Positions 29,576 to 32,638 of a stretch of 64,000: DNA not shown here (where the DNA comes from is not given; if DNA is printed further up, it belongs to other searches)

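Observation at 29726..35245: STAND-type ATPase/LuxR (LAL) regulator adjacent to a beta-propeller-phosphoesterase fusion, with a second free-standing Tat-secreted PLC paralog 20 kb away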

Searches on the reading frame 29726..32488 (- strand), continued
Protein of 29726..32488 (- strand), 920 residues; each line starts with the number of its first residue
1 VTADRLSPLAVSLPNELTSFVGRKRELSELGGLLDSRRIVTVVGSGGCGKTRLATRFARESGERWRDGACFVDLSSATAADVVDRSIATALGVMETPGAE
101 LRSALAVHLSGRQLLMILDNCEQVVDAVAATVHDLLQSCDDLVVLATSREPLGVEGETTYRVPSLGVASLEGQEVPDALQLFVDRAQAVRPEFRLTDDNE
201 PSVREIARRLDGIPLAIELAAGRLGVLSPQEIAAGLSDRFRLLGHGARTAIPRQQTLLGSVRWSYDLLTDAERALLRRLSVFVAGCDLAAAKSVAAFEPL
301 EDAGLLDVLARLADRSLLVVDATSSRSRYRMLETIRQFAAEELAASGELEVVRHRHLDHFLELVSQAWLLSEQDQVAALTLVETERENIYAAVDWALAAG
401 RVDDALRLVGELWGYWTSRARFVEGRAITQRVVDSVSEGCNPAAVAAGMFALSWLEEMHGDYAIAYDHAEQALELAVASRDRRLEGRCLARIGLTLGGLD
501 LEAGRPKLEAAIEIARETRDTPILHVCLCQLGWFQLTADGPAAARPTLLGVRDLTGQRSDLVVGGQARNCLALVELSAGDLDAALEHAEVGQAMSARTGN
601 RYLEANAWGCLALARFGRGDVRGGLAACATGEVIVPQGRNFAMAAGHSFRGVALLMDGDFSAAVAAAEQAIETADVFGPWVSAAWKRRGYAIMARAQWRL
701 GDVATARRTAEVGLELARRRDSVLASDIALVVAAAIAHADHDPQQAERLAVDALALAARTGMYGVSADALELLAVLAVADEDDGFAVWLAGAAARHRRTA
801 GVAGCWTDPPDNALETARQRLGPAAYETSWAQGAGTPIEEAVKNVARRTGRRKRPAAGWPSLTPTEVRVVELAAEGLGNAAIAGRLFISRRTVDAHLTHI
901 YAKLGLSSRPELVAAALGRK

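Call 38: find_homologous_proteins(query=window:29726-32488:-)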
Query window:29726-32488:- (920 aa): 7944 proteins with E <= 0.001 among 8000 candidates; the best 120 are listed.
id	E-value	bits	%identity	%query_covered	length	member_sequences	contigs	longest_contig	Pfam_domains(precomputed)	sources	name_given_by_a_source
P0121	0.0e+0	1985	100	100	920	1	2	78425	PF25872.1,PF00196.26,PF13401.13,PF13191.13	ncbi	-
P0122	5.3e-153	530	38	99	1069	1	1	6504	PF17874.8,PF25872.1,PF00196.26,PF13424.13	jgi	jgi:predicted ATPase/DNA-binding CsgD family transcriptional regulator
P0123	6.2e-151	523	39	99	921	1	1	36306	PF17874.8,PF00515.35,PF25872.1,PF00196.26,PF13424.13,PF13401.13,PF07719.24,PF00931.29,PF13374.13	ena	-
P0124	1.3e-149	518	40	99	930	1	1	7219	PF13384.13,PF17874.8,PF25872.1,PF00196.26,PF05729.19,PF13424.13,PF13401.13,PF08281.19,PF07719.24,PF00931.29,PF13374.13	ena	-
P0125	1.0e-148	516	39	66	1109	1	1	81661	PF13384.13,PF25872.1,PF00196.26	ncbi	-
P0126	8.7e-147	509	37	99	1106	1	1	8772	PF14559.13,PF13384.13,PF17874.8,PF25872.1,PF00196.26,PF13424.13,PF13432.13,PF07719.24,PF13374.13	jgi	jgi:predicted ATPase/class 3 adenylate cyclase/DNA-binding CsgD family transcriptional regulator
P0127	9.5e-147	509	40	98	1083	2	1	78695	PF25872.1,PF00196.26,PF13401.13,PF00211.26,PF08281.19,PF13191.13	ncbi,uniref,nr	ncbi:transcriptional regulator [Mycobacterium sp. 1164966.3]|uniref:helix-turn-helix transcriptional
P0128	1.0e-146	509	37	99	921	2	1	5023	PF13384.13,PF17874.8,PF00515.35,PF25872.1,PF00196.26,PF13424.13,PF13401.13,PF07719.24,PF00931.29,PF13191.13,PF13374.13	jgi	-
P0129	2.6e-146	508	38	99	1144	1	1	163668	PF12862.14,PF13384.13,PF17874.8,PF25872.1,PF00196.26,PF05729.19,PF13424.13,PF13401.13,PF07719.24,PF13481.13,PF00931.29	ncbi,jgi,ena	-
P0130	3.6e-146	507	39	99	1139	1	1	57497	PF13384.13,PF25872.1,PF13401.13,PF08281.19,PF13191.13,PF13374.13,PF07721.21,PF17874.8,PF00196.26,PF13424.13,PF00211.26,PF07719.24,PF13481.13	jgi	jgi:predicted ATPase/class 3 adenylate cyclase/DNA-binding CsgD family transcriptional regulator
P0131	3.8e-145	504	45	52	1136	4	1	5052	PF25872.1,PF00196.26,PF13424.13,PF08281.19,PF00931.29,PF13191.13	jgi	jgi:predicted ATPase/class 3 adenylate cyclase/DNA-binding CsgD family transcriptional regulator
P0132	4.0e-145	504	40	99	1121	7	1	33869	PF17874.8,PF25872.1,PF00196.26,PF13424.13,PF13401.13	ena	-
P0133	4.4e-145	503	37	99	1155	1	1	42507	PF13384.13,PF17874.8,PF25872.1,PF00196.26,PF13424.13,PF13401.13,PF00211.26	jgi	jgi:predicted ATPase/class 3 adenylate cyclase/DNA-binding CsgD family transcriptional regulator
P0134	1.7e-144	502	38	99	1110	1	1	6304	PF12862.14,PF13384.13,PF17874.8,PF25872.1,PF00196.26,PF13424.13,PF13401.13,PF00211.26,PF08281.19,PF13481.13,PF13191.13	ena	-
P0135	2.5e-144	501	40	62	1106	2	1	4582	PF25872.1,PF00196.26,PF13401.13,PF00211.26,PF08281.19,PF13191.13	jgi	jgi:predicted ATPase/class 3 adenylate cyclase/DNA-binding CsgD family transcriptional regulator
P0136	7.9e-144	499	39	98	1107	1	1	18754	PF25872.1,PF00196.26,PF00211.26,PF08281.19,PF20720.4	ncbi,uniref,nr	ncbi:MAG: LuxR C-terminal-related transcriptional regulator [Mycobacterium pseudokansasii]|uniref:Lu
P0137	9.7e-144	499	36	98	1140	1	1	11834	PF17874.8,PF25872.1,PF00196.26,PF13424.13,PF00931.29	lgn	-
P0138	2.0e-143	498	37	100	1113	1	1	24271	PF17874.8,PF25872.1,PF00196.26,PF13424.13,PF13401.13,PF20703.4,PF00211.26,PF07719.24,PF00931.29,PF13191.13,PF13374.13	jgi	jgi:predicted ATPase/class 3 adenylate cyclase/DNA-binding CsgD family transcriptional regulator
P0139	4.0e-143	497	41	63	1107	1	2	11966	PF25872.1,PF00196.26,PF13401.13,PF00211.26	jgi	jgi:predicted ATPase/class 3 adenylate cyclase/DNA-binding CsgD family transcriptional regulator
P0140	2.1e-142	495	38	99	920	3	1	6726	PF13384.13,PF17874.8,PF00515.35,PF25872.1,PF00196.26,PF13424.13,PF13401.13,PF00931.29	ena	-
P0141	3.1e-142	494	40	98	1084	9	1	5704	PF25872.1,PF00196.26,PF00211.26,PF08281.19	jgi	-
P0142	3.7e-142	494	38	99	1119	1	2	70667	PF17874.8,PF00515.35,PF25872.1,PF00196.26,PF13424.13,PF13401.13,PF00211.26,PF07719.24,PF00931.29,PF13191.13,PF13374.13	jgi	jgi:predicted ATPase/class 3 adenylate cyclase/DNA-binding CsgD family transcriptional regulator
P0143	4.1e-142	494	38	99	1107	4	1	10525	PF25872.1,PF00196.26,PF13401.13,PF00211.26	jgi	jgi:predicted ATPase/class 3 adenylate cyclase/DNA-binding CsgD family transcriptional regulator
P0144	6.1e-142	493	39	98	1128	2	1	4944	PF25872.1,PF00196.26,PF13424.13,PF13401.13,PF00211.26,PF13191.13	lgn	-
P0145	6.1e-142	493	39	99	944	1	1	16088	PF13384.13,PF17874.8,PF25872.1,PF00196.26,PF13424.13,PF13481.13,PF00931.29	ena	-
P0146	9.4e-142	492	40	98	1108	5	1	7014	PF25872.1,PF00196.26,PF00211.26,PF00931.29,PF13191.13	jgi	jgi:predicted ATPase/class 3 adenylate cyclase/DNA-binding CsgD family transcriptional regulator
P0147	1.1e-141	492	40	98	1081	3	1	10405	PF25872.1,PF00196.26,PF13401.13,PF08281.19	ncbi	-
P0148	1.4e-141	492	37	99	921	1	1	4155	PF13384.13,PF17874.8,PF25872.1,PF00196.26,PF13424.13,PF13401.13,PF00931.29,PF13374.13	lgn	-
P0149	1.5e-141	492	37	99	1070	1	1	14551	PF13384.13,PF25872.1,PF00196.26,PF13401.13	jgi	jgi:predicted ATPase/DNA-binding CsgD family transcriptional regulator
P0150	1.7e-141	492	39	99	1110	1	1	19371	PF25872.1,PF00196.26,PF13401.13,PF00211.26,PF00931.29,PF13191.13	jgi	jgi:predicted ATPase/class 3 adenylate cyclase/DNA-binding CsgD family transcriptional regulator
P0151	2.5e-141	491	40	98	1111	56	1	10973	PF25872.1,PF00196.26,PF00211.26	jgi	-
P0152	4.2e-141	490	37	100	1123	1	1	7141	PF17874.8,PF25872.1,PF00196.26,PF13424.13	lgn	-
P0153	4.6e-141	490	39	98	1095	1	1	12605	PF13384.13,PF25872.1,PF00196.26,PF00211.26,PF00931.29,PF13191.13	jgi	jgi:predicted ATPase/class 3 adenylate cyclase/DNA-binding CsgD family transcriptional regulator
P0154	4.8e-141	490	39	99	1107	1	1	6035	PF25872.1,PF00196.26,PF13424.13,PF13401.13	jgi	jgi:predicted ATPase/class 3 adenylate cyclase/DNA-binding CsgD family transcriptional regulator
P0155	4.8e-141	490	38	99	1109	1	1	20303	PF17874.8,PF25872.1,PF00196.26,PF13424.13,PF13401.13,PF20703.4,PF13481.13,PF00931.29,PF13191.13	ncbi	-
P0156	5.3e-141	490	39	98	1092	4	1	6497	PF25872.1,PF00196.26,PF13401.13,PF20703.4,PF00211.26,PF13191.13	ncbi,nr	ncbi:LuxR family transcriptional regulator [Mycolicibacter senuensis]|nr:LuxR family transcriptional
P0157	5.9e-141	490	40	98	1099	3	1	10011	PF25872.1,PF00196.26,PF13401.13,PF00211.26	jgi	jgi:predicted ATPase/class 3 adenylate cyclase/DNA-binding CsgD family transcriptional regulator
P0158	8.0e-141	489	39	99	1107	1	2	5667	PF25872.1,PF00196.26,PF13401.13,PF00211.26,PF00931.29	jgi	jgi:predicted ATPase/class 3 adenylate cyclase/DNA-binding CsgD family transcriptional regulator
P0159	8.3e-141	489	39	99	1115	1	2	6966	PF25872.1,PF00196.26,PF13401.13,PF00211.26,PF00931.29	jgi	jgi:predicted ATPase/class 3 adenylate cyclase/DNA-binding CsgD family transcriptional regulator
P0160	8.6e-141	489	39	98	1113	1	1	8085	PF17874.8,PF25872.1,PF00196.26,PF13424.13,PF08281.19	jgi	jgi:predicted ATPase/class 3 adenylate cyclase/DNA-binding CsgD family transcriptional regulator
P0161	1.1e-140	489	39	98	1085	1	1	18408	PF25872.1,PF00196.26,PF00211.26,PF13191.13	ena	-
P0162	1.1e-140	489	41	67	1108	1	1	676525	PF25872.1,PF00196.26,PF13401.13,PF00211.26,PF08281.19,PF13191.13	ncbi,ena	-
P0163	1.4e-140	489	40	99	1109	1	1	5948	PF25872.1,PF00196.26,PF13401.13,PF00931.29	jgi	-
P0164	1.4e-140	489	39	98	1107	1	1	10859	PF25872.1,PF00196.26,PF13401.13,PF00211.26,PF13191.13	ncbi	-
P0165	1.7e-140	488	41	63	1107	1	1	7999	PF25872.1,PF00196.26,PF13401.13,PF00211.26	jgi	jgi:predicted ATPase/class 3 adenylate cyclase/DNA-binding CsgD family transcriptional regulator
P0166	2.0e-140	488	39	99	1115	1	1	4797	PF25872.1,PF00196.26,PF13401.13,PF00211.26,PF00931.29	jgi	jgi:predicted ATPase/class 3 adenylate cyclase/DNA-binding CsgD family transcriptional regulator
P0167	2.0e-140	488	39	99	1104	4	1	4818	PF25872.1,PF00196.26,PF00211.26,PF00931.29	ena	-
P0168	2.0e-140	488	42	63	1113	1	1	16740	PF25872.1,PF00196.26,PF13401.13,PF00211.26,PF00931.29,PF13191.13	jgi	jgi:predicted ATPase/class 3 adenylate cyclase/DNA-binding NarL/FixJ family response regulator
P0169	2.1e-140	488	39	99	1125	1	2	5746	PF17874.8,PF25872.1,PF00196.26,PF13424.13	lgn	-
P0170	2.2e-140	488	40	98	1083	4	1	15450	PF25872.1,PF00196.26,PF13401.13,PF00211.26,PF00931.29,PF13191.13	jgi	-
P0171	2.2e-140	488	39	99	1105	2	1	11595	PF25872.1,PF00196.26,PF13401.13,PF00211.26,PF13191.13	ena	-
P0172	2.5e-140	488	38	99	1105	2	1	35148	PF25872.1,PF00196.26,PF13424.13,PF08281.19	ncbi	ncbi:MAG: helix-turn-helix transcriptional regulator [Acidimicrobiales bacterium]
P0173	2.5e-140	488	43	62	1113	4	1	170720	PF25872.1,PF00196.26,PF00211.26,PF08281.19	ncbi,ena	-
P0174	2.6e-140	488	39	99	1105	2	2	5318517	PF25872.1,PF00196.26,PF13401.13,PF00211.26,PF07719.24,PF13191.13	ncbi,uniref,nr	ncbi:helix-turn-helix transcriptional regulator [Mycobacterium cookii]|uniref:Transcriptional regula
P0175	2.6e-140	488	41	63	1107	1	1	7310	PF25872.1,PF00196.26,PF13401.13,PF20703.4,PF00211.26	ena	-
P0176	2.7e-140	488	38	99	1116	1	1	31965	PF13384.13,PF17874.8,PF25872.1,PF00196.26,PF13424.13,PF13401.13,PF07719.24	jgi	jgi:predicted ATPase/class 3 adenylate cyclase/DNA-binding CsgD family transcriptional regulator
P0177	2.7e-140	488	40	99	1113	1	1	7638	PF25872.1,PF00196.26,PF13424.13,PF13401.13,PF20703.4,PF00211.26,PF00931.29,PF13191.13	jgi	jgi:predicted ATPase/class 3 adenylate cyclase/DNA-binding CsgD family transcriptional regulator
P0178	2.8e-140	488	39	99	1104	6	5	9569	PF25872.1,PF00196.26,PF00211.26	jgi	jgi:predicted ATPase/class 3 adenylate cyclase/DNA-binding CsgD family transcriptional regulator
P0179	2.8e-140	488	42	62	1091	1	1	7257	PF25872.1,PF00196.26,PF13401.13,PF00211.26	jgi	jgi:predicted ATPase/class 3 adenylate cyclase/DNA-binding CsgD family transcriptional regulator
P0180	3.3e-140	487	37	98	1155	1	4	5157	PF13384.13,PF17874.8,PF25872.1,PF00196.26,PF00211.26,PF08281.19,PF20720.4,PF00931.29,PF13191.13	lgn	-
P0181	3.7e-140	487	44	59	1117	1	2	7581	PF25872.1,PF00196.26,PF13424.13,PF00211.26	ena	-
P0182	4.2e-140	487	40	98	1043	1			PF25872.1,PF00196.26,PF13401.13,PF00211.26,PF08281.19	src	-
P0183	5.4e-140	487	40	67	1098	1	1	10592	PF25872.1,PF00196.26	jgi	jgi:predicted ATPase/class 3 adenylate cyclase/DNA-binding CsgD family transcriptional regulator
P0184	6.3e-140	486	37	99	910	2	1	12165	PF13384.13,PF17874.8,PF25872.1,PF00196.26,PF13424.13,PF13401.13,PF20703.4,PF07719.24,PF13481.13,PF13191.13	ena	-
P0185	6.5e-140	486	41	63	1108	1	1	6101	PF25872.1,PF00196.26,PF13401.13,PF00211.26,PF00931.29,PF13191.13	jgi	jgi:predicted ATPase/class 3 adenylate cyclase/DNA-binding CsgD family transcriptional regulator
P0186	8.6e-140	486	37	99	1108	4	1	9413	PF13384.13,PF25872.1,PF00196.26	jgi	jgi:predicted ATPase/class 3 adenylate cyclase/DNA-binding CsgD family transcriptional regulator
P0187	1.2e-139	486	38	99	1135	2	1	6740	PF17874.8,PF25872.1,PF00196.26,PF13424.13,PF13401.13,PF20703.4,PF13191.13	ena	-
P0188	1.2e-139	485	39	99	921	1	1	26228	PF13384.13,PF25872.1,PF00196.26,PF13401.13,PF20703.4,PF08281.19,PF13481.13,PF13191.13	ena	-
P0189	1.2e-139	485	38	99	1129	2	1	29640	PF17874.8,PF25872.1,PF00196.26,PF13424.13,PF13401.13,PF00931.29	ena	-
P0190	1.3e-139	485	39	98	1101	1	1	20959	PF25872.1,PF00196.26,PF13401.13,PF00211.26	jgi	jgi:predicted ATPase/class 3 adenylate cyclase/DNA-binding CsgD family transcriptional regulator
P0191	1.4e-139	485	38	98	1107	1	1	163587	PF25872.1,PF00196.26,PF13401.13,PF00211.26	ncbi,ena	-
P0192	1.5e-139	485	39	99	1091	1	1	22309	PF25872.1,PF00196.26,PF13424.13,PF13401.13,PF07719.24,PF13191.13,PF13374.13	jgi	jgi:predicted ATPase/DNA-binding CsgD family transcriptional regulator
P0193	1.5e-139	485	39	99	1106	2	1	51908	PF25872.1,PF00196.26,PF13401.13,PF20703.4,PF00211.26,PF13191.13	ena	-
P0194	1.9e-139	485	40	99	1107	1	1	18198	PF25872.1,PF00196.26,PF13401.13,PF00211.26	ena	-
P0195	2.2e-139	485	39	99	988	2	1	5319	PF25872.1,PF00196.26,PF20703.4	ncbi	ncbi:MAG: helix-turn-helix transcriptional regulator, partial [Acidimicrobiales bacterium]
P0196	2.2e-139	485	39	98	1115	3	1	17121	PF25872.1,PF00196.26,PF13401.13,PF00211.26,PF13191.13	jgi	jgi:predicted ATPase/class 3 adenylate cyclase/DNA-binding CsgD family transcriptional regulator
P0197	3.2e-139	484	38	99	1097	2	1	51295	PF17874.8,PF25872.1,PF00196.26,PF13424.13,PF13401.13,PF20703.4,PF00211.26,PF13191.13,PF13374.13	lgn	-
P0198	3.4e-139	484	40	98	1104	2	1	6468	PF25872.1,PF00196.26,PF13401.13,PF00211.26,PF00931.29,PF13191.13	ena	-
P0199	4.1e-139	484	39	99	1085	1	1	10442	PF25872.1,PF00196.26,PF00211.26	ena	-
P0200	4.1e-139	484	39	99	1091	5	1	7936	PF25872.1,PF00196.26,PF13424.13,PF13401.13,PF07719.24,PF13191.13,PF13374.13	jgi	jgi:predicted ATPase/DNA-binding CsgD family transcriptional regulator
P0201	4.4e-139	484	42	62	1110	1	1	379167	PF25872.1,PF00196.26,PF00211.26,PF08281.19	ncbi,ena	-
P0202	4.5e-139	484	38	100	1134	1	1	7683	PF13384.13,PF17874.8,PF25872.1,PF00196.26,PF13424.13,PF20703.4,PF00211.26,PF13481.13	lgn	-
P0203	4.8e-139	483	45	56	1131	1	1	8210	PF13384.13,PF17874.8,PF25872.1,PF00196.26,PF08281.19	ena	-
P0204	5.1e-139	483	38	98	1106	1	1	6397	PF25872.1,PF00196.26,PF13401.13,PF00211.26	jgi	jgi:predicted ATPase/class 3 adenylate cyclase/DNA-binding CsgD family transcriptional regulator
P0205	5.4e-139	483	38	100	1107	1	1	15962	PF25872.1,PF00196.26,PF00211.26,PF13191.13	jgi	jgi:predicted ATPase/class 3 adenylate cyclase/DNA-binding CsgD family transcriptional regulator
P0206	6.0e-139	483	38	98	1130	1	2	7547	PF25872.1,PF00196.26,PF13401.13,PF00211.26,PF08281.19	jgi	jgi:predicted ATPase/class 3 adenylate cyclase/DNA-binding CsgD family transcriptional regulator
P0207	6.2e-139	483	40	98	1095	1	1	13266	PF25872.1,PF00196.26,PF00211.26,PF08281.19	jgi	jgi:predicted ATPase/class 3 adenylate cyclase/DNA-binding CsgD family transcriptional regulator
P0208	6.9e-139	483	41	62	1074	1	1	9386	PF25872.1,PF00196.26,PF13401.13,PF08281.19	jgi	jgi:predicted ATPase/class 3 adenylate cyclase/DNA-binding CsgD family transcriptional regulator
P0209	7.4e-139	483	40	63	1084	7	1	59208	PF25872.1,PF00196.26,PF13401.13,PF00211.26,PF08281.19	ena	-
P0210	7.4e-139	483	45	58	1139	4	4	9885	PF13384.13,PF25872.1,PF00196.26,PF13424.13,PF13401.13,PF00211.26,PF08281.19,PF13191.13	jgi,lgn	jgi:predicted ATPase/class 3 adenylate cyclase/DNA-binding CsgD family transcriptional regulator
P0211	7.7e-139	483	37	99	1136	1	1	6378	PF25872.1,PF00196.26,PF13424.13,PF00211.26,PF00931.29,PF13191.13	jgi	jgi:predicted ATPase/class 3 adenylate cyclase/DNA-binding CsgD family transcriptional regulator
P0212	8.4e-139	483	39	98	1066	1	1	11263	PF25872.1,PF00196.26,PF13401.13,PF00211.26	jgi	jgi:predicted ATPase/DNA-binding CsgD family transcriptional regulator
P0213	8.7e-139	483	39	98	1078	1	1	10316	PF25872.1,PF00196.26,PF13401.13,PF00211.26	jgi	jgi:predicted ATPase/class 3 adenylate cyclase/DNA-binding CsgD family transcriptional regulator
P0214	8.9e-139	483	37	98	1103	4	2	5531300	PF25872.1,PF00196.26,PF00211.26,PF13191.13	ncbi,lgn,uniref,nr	ncbi:helix-turn-helix transcriptional regulator [Mycobacterium seoulense]|uniref:Transcriptional reg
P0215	9.5e-139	483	38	99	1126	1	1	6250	PF17874.8,PF25872.1,PF00196.26,PF13424.13,PF13401.13,PF00211.26,PF13481.13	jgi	jgi:predicted ATPase/class 3 adenylate cyclase/DNA-binding CsgD family transcriptional regulator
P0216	9.8e-139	482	40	98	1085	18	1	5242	PF17874.8,PF25872.1,PF00196.26,PF13401.13,PF00211.26,PF08281.19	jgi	-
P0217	1.1e-138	482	38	99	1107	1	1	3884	PF13384.13,PF25872.1,PF00196.26,PF13401.13,PF00211.26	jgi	jgi:predicted ATPase/class 3 adenylate cyclase/DNA-binding CsgD family transcriptional regulator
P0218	1.2e-138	482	39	98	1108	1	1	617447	PF25872.1,PF00196.26,PF13401.13,PF00211.26,PF08281.19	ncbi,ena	-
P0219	1.7e-138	482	45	46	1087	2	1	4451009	PF25872.1,PF00196.26,PF13401.13,PF00211.26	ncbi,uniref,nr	ncbi:helix-turn-helix transcriptional regulator [Mycobacterium numidiamassiliense]|uniref:helix-turn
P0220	2.1e-138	481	39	99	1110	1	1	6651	PF25872.1,PF00196.26,PF13401.13,PF00211.26,PF13481.13,PF20720.4,PF00931.29,PF13191.13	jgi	jgi:predicted ATPase/class 3 adenylate cyclase/DNA-binding CsgD family transcriptional regulator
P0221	2.1e-138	481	43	56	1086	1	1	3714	PF25872.1,PF00196.26,PF00211.26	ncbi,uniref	ncbi:LuxR C-terminal-related transcriptional regulator [Mycobacterium sp.]|uniref:LuxR C-terminal-re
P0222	2.5e-138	481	42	63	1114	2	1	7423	PF25872.1,PF00196.26,PF13401.13,PF00211.26,PF13191.13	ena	-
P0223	2.6e-138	481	39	98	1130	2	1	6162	PF25872.1,PF00196.26,PF00211.26,PF08281.19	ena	-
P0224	3.2e-138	481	36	99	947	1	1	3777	PF17874.8,PF25872.1,PF00196.26,PF13424.13,PF13401.13,PF00931.29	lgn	-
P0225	3.6e-138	481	40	63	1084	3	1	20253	PF25872.1,PF00196.26,PF13401.13,PF00931.29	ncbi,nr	ncbi:MAG TPA: LuxR family transcriptional regulator [Mycobacterium sp.]|nr:LuxR family transcription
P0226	3.6e-138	481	38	99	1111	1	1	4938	PF17874.8,PF25872.1,PF00196.26,PF13424.13,PF13401.13,PF20703.4,PF00931.29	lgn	-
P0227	3.8e-138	481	37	99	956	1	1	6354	PF17874.8,PF25872.1,PF00196.26,PF13424.13,PF00931.29,PF13374.13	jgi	jgi:predicted ATPase/DNA-binding CsgD family transcriptional regulator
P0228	4.2e-138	480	40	63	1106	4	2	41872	PF25872.1,PF00196.26,PF13401.13,PF00211.26,PF00931.29,PF13191.13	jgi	jgi:predicted ATPase/class 3 adenylate cyclase/DNA-binding CsgD family transcriptional regulator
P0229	4.3e-138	480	40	98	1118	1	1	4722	PF25872.1,PF00196.26,PF13401.13,PF13191.13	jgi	jgi:predicted ATPase/class 3 adenylate cyclase/DNA-binding CsgD family transcriptional regulator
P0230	4.8e-138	480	38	99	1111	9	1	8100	PF25872.1,PF00196.26,PF13401.13,PF00211.26,PF13481.13,PF00931.29,PF13191.13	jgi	jgi:predicted ATPase/class 3 adenylate cyclase/DNA-binding CsgD family transcriptional regulator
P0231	4.9e-138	480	38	98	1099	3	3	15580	PF17874.8,PF25872.1,PF00196.26,PF13424.13,PF13176.13,PF07719.24,PF13374.13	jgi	jgi:predicted ATPase/DNA-binding CsgD family transcriptional regulator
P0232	5.5e-138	480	42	63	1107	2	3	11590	PF25872.1,PF00196.26,PF13401.13,PF00211.26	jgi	jgi:predicted ATPase/class 3 adenylate cyclase/DNA-binding CsgD family transcriptional regulator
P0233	5.9e-138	480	38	99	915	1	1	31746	PF17874.8,PF25872.1,PF00196.26,PF13424.13,PF00931.29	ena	-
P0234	6.1e-138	480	38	98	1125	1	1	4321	PF25872.1,PF00196.26,PF13401.13,PF00211.26,PF13191.13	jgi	jgi:predicted ATPase/class 3 adenylate cyclase/DNA-binding CsgD family transcriptional regulator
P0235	6.4e-138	480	39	98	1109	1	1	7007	PF25872.1,PF00196.26,PF13401.13,PF00211.26,PF00931.29,PF13191.13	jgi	jgi:predicted ATPase/class 3 adenylate cyclase/DNA-binding CsgD family transcriptional regulator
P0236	6.4e-138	480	38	98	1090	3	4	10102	PF25872.1,PF00196.26,PF00211.26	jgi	jgi:predicted ATPase/class 3 adenylate cyclase/DNA-binding CsgD family transcriptional regulator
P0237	6.9e-138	480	41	63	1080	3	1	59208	PF25872.1,PF00196.26,PF13401.13,PF00211.26,PF00931.29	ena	-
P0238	7.4e-138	480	37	99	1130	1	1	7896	PF17874.8,PF25872.1,PF00196.26,PF13424.13,PF13401.13,PF00211.26,PF00931.29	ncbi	-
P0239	7.5e-138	480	42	63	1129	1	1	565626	PF25872.1,PF00196.26,PF13401.13,PF00211.26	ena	-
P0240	8.2e-138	479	38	99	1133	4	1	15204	PF17874.8,PF25872.1,PF00196.26,PF13424.13,PF13401.13,PF00931.29,PF13374.13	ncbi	ncbi:MAG: LuxR C-terminal-related transcriptional regulator [Pseudonocardiaceae bacterium]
